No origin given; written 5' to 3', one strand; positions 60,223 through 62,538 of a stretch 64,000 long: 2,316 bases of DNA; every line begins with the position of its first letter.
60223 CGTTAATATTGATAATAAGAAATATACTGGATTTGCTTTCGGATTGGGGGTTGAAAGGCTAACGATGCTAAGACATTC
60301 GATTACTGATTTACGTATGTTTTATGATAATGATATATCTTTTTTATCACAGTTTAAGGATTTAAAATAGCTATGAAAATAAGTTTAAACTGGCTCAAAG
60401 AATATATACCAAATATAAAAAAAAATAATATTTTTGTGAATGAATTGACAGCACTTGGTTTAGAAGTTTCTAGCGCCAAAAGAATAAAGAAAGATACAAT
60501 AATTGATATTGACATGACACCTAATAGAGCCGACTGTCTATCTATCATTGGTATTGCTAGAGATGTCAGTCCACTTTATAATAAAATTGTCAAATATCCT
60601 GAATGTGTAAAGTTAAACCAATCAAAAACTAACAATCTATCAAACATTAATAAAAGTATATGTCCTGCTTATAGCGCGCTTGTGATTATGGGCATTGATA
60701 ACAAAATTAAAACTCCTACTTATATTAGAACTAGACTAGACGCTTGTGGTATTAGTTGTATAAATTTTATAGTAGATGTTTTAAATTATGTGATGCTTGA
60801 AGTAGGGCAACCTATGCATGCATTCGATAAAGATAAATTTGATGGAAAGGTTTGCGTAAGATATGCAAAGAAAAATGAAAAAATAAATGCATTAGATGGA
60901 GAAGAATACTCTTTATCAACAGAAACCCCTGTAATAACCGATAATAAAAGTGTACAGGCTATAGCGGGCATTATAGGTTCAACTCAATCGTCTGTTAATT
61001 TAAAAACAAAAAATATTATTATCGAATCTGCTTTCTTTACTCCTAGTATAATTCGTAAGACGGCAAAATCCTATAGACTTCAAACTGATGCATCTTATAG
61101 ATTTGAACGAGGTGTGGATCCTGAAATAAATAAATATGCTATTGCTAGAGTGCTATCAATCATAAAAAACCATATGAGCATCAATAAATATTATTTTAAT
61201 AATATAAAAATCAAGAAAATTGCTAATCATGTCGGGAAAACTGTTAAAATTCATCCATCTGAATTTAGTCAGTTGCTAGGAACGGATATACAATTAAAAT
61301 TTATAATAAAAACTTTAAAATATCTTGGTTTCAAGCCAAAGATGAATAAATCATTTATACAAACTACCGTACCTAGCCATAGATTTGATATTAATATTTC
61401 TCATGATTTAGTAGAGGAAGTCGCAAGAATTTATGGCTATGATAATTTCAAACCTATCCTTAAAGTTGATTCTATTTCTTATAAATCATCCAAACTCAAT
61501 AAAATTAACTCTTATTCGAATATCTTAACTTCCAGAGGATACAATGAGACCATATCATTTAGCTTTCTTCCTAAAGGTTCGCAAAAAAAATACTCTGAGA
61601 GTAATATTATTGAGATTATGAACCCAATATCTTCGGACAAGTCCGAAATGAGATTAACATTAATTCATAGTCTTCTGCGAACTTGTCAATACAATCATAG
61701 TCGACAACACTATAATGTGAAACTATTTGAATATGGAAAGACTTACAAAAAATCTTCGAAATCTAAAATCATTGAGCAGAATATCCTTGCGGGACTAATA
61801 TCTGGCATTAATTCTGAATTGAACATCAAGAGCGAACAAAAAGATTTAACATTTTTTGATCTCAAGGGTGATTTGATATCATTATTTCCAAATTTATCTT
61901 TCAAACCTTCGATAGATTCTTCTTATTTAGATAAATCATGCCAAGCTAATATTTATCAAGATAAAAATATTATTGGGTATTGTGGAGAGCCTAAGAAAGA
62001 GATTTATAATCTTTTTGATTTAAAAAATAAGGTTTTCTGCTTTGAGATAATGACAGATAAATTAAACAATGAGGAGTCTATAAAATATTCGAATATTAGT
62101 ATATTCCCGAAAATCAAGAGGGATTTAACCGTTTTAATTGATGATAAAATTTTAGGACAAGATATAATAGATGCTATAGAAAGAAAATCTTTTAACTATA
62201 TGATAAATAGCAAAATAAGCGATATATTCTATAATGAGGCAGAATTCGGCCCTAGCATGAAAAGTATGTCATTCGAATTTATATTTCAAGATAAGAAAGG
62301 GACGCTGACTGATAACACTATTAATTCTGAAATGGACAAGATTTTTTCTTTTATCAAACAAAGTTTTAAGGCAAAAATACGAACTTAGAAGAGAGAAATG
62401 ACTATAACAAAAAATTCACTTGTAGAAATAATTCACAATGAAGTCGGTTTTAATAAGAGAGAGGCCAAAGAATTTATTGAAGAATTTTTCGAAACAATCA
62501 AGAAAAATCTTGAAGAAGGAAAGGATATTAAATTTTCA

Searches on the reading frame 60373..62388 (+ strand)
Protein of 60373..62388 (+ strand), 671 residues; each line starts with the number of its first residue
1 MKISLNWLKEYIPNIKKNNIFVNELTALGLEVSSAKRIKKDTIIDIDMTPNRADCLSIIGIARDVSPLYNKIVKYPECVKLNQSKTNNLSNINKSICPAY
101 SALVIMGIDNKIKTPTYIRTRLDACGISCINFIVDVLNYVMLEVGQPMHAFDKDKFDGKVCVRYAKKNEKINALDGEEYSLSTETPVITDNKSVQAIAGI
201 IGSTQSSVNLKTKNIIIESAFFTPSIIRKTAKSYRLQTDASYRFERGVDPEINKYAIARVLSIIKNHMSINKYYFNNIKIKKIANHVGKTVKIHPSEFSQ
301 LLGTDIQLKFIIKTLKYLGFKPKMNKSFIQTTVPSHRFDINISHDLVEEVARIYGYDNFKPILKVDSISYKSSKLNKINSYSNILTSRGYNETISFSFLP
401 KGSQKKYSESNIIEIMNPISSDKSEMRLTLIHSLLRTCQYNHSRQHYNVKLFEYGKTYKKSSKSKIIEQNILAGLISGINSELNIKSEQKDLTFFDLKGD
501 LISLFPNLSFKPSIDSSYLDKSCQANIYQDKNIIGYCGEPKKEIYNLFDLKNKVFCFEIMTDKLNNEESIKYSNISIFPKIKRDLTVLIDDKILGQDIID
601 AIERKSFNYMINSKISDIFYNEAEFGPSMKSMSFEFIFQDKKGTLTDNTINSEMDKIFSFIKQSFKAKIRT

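Call 80: search_protein_families(library=pfam, proteins=[window:60373-62388:+], max_evalue=0.001)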
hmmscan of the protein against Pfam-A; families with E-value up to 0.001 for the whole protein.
window:60373-62388:+ (671 aa): 4 families
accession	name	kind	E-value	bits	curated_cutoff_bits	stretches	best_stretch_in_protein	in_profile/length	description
PF03483.22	B3_4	-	6.6e-62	208.6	29.3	1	97-267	2-172/174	B3/4 domain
PF17759.6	tRNA_synthFbeta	-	5.2e-38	131.1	22.4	1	372-559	16-212/214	Phenylalanyl tRNA synthetase beta chain CLM domain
PF03147.19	FDX-ACB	-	4.6e-19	69.1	31.1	1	576-670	1-94/94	Ferredoxin-fold anticodon binding domain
PF03484.21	B5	-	1.3e-18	67.3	28.6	1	291-356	1-67/67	tRNA synthetase B5 domain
